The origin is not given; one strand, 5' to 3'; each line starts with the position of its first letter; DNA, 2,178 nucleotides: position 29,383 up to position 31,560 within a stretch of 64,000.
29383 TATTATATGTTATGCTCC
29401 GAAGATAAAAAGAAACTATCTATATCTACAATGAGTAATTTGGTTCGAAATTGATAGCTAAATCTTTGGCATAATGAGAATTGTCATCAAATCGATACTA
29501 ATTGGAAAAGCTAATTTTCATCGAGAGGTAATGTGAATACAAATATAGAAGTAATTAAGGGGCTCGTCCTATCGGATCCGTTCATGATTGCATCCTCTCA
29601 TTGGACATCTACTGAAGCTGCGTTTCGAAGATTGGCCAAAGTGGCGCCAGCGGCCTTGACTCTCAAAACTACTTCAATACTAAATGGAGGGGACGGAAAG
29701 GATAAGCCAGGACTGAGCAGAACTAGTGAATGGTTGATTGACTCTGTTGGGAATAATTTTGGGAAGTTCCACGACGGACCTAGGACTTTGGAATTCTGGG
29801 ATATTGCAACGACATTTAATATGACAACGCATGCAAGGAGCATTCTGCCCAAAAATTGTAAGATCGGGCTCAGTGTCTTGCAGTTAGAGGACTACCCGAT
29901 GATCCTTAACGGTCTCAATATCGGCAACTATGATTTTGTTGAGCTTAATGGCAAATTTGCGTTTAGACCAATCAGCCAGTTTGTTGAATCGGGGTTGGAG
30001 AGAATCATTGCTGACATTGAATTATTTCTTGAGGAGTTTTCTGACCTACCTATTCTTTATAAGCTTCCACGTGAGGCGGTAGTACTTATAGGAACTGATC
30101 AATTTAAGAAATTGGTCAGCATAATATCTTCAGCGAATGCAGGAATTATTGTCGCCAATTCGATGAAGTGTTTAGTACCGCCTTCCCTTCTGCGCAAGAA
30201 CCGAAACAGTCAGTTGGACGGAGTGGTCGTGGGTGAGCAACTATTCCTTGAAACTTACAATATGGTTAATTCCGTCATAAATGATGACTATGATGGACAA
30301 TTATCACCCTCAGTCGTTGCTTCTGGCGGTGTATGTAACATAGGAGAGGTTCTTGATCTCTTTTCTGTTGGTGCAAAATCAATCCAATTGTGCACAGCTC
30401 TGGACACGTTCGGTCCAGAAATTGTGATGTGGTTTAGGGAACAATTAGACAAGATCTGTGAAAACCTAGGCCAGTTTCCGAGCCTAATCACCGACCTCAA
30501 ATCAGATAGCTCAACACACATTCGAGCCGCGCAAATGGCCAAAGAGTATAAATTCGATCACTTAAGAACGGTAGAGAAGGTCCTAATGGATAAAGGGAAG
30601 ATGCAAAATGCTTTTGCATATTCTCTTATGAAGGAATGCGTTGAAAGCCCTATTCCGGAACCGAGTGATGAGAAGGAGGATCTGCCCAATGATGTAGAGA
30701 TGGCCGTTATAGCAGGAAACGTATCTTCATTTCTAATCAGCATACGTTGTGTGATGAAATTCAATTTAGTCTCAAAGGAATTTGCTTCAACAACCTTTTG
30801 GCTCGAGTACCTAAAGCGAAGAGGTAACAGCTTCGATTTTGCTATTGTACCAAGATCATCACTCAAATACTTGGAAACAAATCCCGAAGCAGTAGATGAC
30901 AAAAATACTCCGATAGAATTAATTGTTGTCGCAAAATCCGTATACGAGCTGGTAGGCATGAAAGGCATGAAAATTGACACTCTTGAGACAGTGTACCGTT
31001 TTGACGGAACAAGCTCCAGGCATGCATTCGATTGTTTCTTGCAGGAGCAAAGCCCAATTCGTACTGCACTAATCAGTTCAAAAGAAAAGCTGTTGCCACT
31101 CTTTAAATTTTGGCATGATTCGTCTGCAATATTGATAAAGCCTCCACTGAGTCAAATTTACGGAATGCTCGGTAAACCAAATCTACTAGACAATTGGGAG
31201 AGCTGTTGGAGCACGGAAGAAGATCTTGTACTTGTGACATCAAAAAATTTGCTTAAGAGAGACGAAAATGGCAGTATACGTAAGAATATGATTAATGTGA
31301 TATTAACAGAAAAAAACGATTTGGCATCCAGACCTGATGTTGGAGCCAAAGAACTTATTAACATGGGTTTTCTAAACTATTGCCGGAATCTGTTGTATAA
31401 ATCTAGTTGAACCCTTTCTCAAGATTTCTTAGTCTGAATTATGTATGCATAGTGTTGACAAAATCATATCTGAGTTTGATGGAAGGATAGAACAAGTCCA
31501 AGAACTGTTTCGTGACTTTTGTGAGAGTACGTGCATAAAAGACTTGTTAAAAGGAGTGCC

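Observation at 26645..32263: Candidate undescribed system: DHODH-like barrel fused to a PBP-like domain, a CCA/poly(A)-polymerase-type NTase, a second PBP-like protein and coiled-coil proteins, inside a defence-type island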

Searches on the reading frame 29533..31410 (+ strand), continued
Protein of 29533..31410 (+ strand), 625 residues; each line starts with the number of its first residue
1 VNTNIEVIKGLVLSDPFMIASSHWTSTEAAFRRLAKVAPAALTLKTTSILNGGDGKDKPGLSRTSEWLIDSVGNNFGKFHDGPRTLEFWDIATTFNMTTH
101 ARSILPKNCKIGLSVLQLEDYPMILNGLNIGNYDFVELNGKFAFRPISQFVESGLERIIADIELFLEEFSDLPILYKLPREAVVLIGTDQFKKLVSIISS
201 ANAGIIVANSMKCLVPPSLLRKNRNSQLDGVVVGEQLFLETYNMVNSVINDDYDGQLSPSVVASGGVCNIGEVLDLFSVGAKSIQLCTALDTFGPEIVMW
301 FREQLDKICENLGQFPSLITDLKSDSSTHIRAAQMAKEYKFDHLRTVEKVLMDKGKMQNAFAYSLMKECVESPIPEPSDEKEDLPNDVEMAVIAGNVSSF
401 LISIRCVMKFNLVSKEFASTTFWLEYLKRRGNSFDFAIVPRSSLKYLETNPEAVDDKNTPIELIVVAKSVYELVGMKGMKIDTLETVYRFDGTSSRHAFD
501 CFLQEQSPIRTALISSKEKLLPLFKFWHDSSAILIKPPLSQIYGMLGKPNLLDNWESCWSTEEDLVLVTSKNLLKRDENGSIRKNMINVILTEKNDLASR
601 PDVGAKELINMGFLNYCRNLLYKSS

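Call 89: find_encoding_contigs(protein=P0032, flank=10000, max_places=1)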
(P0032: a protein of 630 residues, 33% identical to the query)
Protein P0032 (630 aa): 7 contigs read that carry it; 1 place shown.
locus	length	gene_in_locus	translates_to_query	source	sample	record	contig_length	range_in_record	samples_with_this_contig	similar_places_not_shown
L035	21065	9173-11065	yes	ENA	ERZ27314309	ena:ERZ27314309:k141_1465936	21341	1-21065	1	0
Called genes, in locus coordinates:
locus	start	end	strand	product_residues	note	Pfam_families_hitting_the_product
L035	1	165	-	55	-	?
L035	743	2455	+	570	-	PF13565:HTH_32, PF01498:HTH_Tnp_Tc3_2 (faint), PF13358:DDE_3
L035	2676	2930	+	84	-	PF02604:PhdYeFM_antitox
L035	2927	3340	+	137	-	PF01850:PIN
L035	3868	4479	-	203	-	PF00239:Resolvase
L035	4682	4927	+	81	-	PF16762:RHH_6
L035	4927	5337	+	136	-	PF01850:PIN (weak), PF13470:PIN_3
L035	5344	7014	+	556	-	PF13700:DUF4158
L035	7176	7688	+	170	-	-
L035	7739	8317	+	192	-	PF01526:DDE_Tnp_Tn3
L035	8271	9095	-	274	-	-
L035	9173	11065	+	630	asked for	-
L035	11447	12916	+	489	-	PF00067:p450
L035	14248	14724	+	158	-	-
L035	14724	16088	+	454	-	PF00656:Peptidase_C14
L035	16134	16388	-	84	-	-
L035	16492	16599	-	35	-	-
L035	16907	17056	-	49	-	-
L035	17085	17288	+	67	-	-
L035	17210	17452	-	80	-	-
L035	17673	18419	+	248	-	PF01936:NYN (weak)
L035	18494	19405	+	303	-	PF04986:Y2_Tnp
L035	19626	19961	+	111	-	-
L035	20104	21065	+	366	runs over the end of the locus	PF01582:TIR (weak), PF13676:TIR_2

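Call 99: search_protein_families(library=pfam, proteins=[L007:8713-9867:+, L007:7655-8716:+, L007:12646-13401:+, L007:13434-14336:+, L007:14364-15851:+, L004:245-1018:+, L004:4448-4951:+, L004:5540-6670:+, L004:6699-7820:+, L004:7898-8767:+], max_evalue=0.001)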
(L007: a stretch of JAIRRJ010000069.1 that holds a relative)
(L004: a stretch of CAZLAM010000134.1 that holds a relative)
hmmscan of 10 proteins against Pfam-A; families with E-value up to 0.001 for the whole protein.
L007:8713-9867:+ (385 aa): 1 family
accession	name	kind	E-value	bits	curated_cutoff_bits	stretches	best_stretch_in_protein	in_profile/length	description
PF04464.20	Glyphos_transf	-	1.5e-68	231.9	22.1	1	21-383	6-366/367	CDP-Glycerol:Poly(glycerophosphate) glycerophosphotransferase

L007:7655-8716:+ (354 aa): 5 families
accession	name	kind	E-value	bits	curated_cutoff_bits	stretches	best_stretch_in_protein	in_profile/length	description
PF01370.27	Epimerase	-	3.4e-41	141.7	20.9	1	30-274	1-239/240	NAD dependent epimerase/dehydratase family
PF16363.11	GDP_Man_Dehyd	-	1.1e-21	78.1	27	1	31-340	1-330/332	GDP-mannose 4,6 dehydratase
PF07993.18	NAD_binding_4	-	5.8e-13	49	20.1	1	32-238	1-236/258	Male sterility protein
PF01073.25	3Beta_HSD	-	3.5e-09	36.5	22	1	32-261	2-227/280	3-beta hydroxysteroid dehydrogenase/isomerase family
PF02719.21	Polysacc_synt_2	-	2.5e-07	30.6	20.2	1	30-150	1-128/293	Polysaccharide biosynthesis protein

L007:12646-13401:+ (252 aa): 1 family
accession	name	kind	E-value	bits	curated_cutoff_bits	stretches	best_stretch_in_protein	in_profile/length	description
PF03808.19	Glyco_tran_WecG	-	2.4e-39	135.3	27.4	1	54-225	2-165/168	Glycosyl transferase WecG/TagA/CpsF family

L007:13434-14336:+ (301 aa): 1 family
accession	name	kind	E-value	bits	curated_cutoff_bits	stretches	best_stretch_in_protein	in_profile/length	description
PF02661.23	Fic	-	2.1e-20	73.8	24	1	92-188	2-93/93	Fic/DOC family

L007:14364-15851:+ (496 aa): 3 families
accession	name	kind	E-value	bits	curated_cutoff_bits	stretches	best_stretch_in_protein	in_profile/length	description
PF13749.12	HATPase_c_4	-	2.2e-24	85.7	26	1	313-398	2-88/89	Putative ATP-dependent DNA helicase recG C-terminal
PF13271.11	DUF4062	-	2.3e-17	63.4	24.7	1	4-90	1-82/82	Domain of unknown function (DUF4062)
PF13412.12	HTH_24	-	3.4e-06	27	21.9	1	436-481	3-48/48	Winged helix-turn-helix DNA-binding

L004:245-1018:+ (258 aa): 0 families

L004:4448-4951:+ (168 aa): 2 families
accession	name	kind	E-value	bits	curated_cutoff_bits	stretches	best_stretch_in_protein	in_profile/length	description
PF13730.12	HTH_36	-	3.1e-12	46.5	25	1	42-94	3-54/55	Helix-turn-helix domain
PF13545.12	HTH_Crp_2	-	1.1e-05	25.8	27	1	65-101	22-57/70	Crp-like helix-turn-helix domain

L004:5540-6670:+ (377 aa): 3 families
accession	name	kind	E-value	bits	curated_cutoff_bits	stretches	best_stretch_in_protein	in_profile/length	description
PF13458.12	Peripla_BP_6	-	5.4e-59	201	31.7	1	31-362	1-335/343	Periplasmic binding protein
PF01094.35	ANF_receptor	-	6.4e-38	131.1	25.4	1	53-359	4-343/353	Receptor family ligand binding region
PF13433.12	Peripla_BP_5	-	6.2e-18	65.5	27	1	32-129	1-98/363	Periplasmic binding protein domain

L004:6699-7820:+ (374 aa): 0 families

L004:7898-8767:+ (290 aa): 1 family
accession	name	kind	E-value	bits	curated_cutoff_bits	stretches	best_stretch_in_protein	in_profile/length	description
PF02653.21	BPD_transp_2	-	1.2e-39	136.6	26.8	1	4-273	2-269/269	Branched-chain amino acid transport system / permease component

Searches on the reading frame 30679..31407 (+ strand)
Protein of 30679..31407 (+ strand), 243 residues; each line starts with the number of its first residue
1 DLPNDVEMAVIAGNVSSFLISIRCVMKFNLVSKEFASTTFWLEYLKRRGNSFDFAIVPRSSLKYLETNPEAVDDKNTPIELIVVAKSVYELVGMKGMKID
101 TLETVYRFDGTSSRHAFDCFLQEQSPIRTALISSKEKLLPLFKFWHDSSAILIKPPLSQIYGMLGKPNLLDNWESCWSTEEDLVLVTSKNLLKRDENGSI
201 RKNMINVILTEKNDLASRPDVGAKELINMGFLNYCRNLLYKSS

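Call 53: search_protein_families(library=pfam, alignment_id=A4, max_evalue=1)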
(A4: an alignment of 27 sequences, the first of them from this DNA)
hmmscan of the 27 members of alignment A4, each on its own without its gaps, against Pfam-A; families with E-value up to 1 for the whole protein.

A. member 1, seq(243 aa): 0 families

B. families by the number of members that match (of 27 scanned): 7 families
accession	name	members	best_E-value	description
PF23771.1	DUF7168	1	0.022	Domain of unknown function (DUF7168)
PF22083.2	I-HmuI_NUMOD-like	1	0.06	DNA endonuclease I-HmuI-like, NUMOD-like domain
PF25811.1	CAK-anch_MAT1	1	0.14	MAT1 C-terminal CAK anchor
PF01357.27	Expansin_C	1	0.23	Expansin C-terminal domain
PF24122.1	Cas8b_C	1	0.26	Type I-B CRISPR Cas8b C-terminal domain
PF02538.19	Hydantoinase_B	1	0.33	Hydantoinase B/oxoprolinase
PF24485.1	zf-C2H2_DHX34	1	0.93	DHX34-like, C2H2-type zinc finger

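Call 54: search_solved_structures(query=A4, max_evalue=10, show_alignments=1)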
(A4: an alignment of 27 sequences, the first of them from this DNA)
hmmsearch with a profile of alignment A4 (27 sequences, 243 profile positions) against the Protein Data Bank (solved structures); distinct sequences matched with E-value up to 10: 0.

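Call 62: search_protein_representatives(alignment_id=A4)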
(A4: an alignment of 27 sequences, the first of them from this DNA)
Query: 27 sequences, 243 profile positions. Proteins with E-value up to 0.001 (for the whole library): 66; up to 1e-10: 53; up to 1e-30: 44. The best 66 are listed.
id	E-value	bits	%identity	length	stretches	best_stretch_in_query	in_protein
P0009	2.9e-90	318.1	-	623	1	3-241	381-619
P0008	1.8e-87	309.0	-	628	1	2-240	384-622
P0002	9.3e-86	303.4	-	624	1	3-239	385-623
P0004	1.0e-83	296.7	-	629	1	2-239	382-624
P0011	2.2e-83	295.6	-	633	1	4-240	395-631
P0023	1.2e-82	293.3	-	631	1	5-240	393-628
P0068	6.7e-81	287.5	-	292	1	3-241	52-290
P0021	2.2e-80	285.8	-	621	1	2-240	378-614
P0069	5.5e-80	284.5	-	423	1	2-238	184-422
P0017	8.1e-80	284.0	-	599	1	3-240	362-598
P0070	3.5e-79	281.9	-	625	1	2-240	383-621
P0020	1.2e-78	280.1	-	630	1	2-241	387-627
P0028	8.1e-78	277.4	-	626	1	3-241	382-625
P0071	1.0e-77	277.1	-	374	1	2-241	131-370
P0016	1.1e-74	267.1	-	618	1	5-241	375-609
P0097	1.9e-15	73.1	-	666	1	36-231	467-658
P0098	9.5e-13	64.3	-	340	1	17-239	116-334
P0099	6.4e-12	61.6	-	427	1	35-211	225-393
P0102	1.2e-09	54.2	-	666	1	3-212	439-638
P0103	1.6e-09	53.8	-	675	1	8-211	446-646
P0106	6.3e-09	51.8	-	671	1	38-238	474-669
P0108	1.4e-07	47.5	-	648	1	34-223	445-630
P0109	1.7e-07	47.2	-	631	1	23-192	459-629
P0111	8.3e-06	41.6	-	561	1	39-212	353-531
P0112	8.1e-05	38.4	-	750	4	167-214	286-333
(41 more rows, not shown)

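Call 63: search_protein_families(library=pfam, proteins=[P0097, P0102, P0103, P0106, P0108, P0109, P0098, P0099, P0111, P0112], max_evalue=0.01)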
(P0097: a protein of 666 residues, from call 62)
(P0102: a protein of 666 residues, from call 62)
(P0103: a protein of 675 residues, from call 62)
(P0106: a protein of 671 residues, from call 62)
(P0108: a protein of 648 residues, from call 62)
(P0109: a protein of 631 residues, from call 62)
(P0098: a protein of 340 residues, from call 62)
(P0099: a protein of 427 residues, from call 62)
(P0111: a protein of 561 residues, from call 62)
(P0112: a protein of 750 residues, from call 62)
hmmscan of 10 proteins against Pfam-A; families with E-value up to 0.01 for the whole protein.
P0097 (666 aa): 2 families
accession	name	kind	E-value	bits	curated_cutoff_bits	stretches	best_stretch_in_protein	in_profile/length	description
PF01180.27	DHO_dh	-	2.1e-06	27.6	27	1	184-312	164-287/291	Dihydroorotate dehydrogenase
PF03060.21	NMO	-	0.00013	21.9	28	1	261-297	189-225/331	Nitronate monooxygenase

P0102 (666 aa): 2 families
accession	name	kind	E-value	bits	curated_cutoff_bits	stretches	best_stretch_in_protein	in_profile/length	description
PF01180.27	DHO_dh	-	5.8e-06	26.1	27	1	256-336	213-290/291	Dihydroorotate dehydrogenase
PF03060.21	NMO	-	6.3e-05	23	28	1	278-318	185-225/331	Nitronate monooxygenase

P0103 (675 aa): 2 families
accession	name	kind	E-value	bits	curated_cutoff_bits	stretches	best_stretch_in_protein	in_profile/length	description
PF01180.27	DHO_dh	-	3.9e-15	56.2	27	1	116-330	98-290/291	Dihydroorotate dehydrogenase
PF03060.21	NMO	-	1e-05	25.5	28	1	249-323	164-236/331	Nitronate monooxygenase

P0106 (671 aa): 3 families
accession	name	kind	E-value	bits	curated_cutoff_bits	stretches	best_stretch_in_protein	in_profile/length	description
PF01180.27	DHO_dh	-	1.3e-07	31.5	27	1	154-315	140-283/291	Dihydroorotate dehydrogenase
PF03060.21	NMO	-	1.8e-06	28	28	1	271-304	192-225/331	Nitronate monooxygenase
PF00977.27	His_biosynth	-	0.0015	18.4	23.6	1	271-309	189-227/228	Histidine biosynthesis protein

P0108 (648 aa): 2 families
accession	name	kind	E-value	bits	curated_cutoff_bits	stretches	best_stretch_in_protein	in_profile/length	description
PF01180.27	DHO_dh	-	3.1e-08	33.6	27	1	233-299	211-275/291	Dihydroorotate dehydrogenase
PF03060.21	NMO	-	5.7e-06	26.4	28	1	264-296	193-225/331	Nitronate monooxygenase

P0109 (631 aa): 2 families
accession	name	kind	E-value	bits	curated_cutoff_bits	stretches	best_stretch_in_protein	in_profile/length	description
PF01180.27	DHO_dh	-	1.5e-09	38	27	1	18-329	6-291/291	Dihydroorotate dehydrogenase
PF03060.21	NMO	-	3.6e-05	23.8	28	1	267-310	180-225/331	Nitronate monooxygenase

P0098 (340 aa): 0 families

P0099 (427 aa): 2 families
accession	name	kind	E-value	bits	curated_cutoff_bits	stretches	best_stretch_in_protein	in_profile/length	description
PF01180.27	DHO_dh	-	3.3e-07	30.2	27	1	15-95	212-290/291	Dihydroorotate dehydrogenase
PF03060.21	NMO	-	0.00022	21.2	28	1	45-77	193-225/331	Nitronate monooxygenase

P0111 (561 aa): 1 family
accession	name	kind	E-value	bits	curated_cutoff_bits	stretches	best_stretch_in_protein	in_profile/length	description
PF01180.27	DHO_dh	-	9.7e-09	35.3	27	1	49-207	146-290/291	Dihydroorotate dehydrogenase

P0112 (750 aa): 9 families
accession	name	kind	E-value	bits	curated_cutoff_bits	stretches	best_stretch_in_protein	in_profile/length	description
PF00646.38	F-box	-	3.4e-35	119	20.5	4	94-133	1-40/43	F-box domain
PF23622.1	LRR_At1g61320_AtMIF1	-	1.1e-33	117.7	26.9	1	324-663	1-334/384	At1g61320/AtMIF1, LRR domain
PF12937.12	F-box-like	-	1.6e-18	66.6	24.3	4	94-127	1-34/47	F-box-like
PF24758.1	LRR_At5g56370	-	1.3e-08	35.2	27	1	351-493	2-131/227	FBD-associated F-box protein At5g56370, LRR repeats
PF08387.15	FBD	-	2.7e-08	34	22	1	622-657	11-46/46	FBD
PF15966.10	F-box_4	-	2.4e-05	24.6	32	0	91-119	2-33/116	F-box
PF14448.11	Nuc_N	-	0.00076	19.7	25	0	77-98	32-49/58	Nuclease N terminal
PF13862.11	BCCIP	-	0.0029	17.8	27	0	87-110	115-138/205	BCCIP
PF16566.10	CREPT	-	0.0056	17.2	29.3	0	87-115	17-46/147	Cell-cycle alteration and expression-elevated protein in tumour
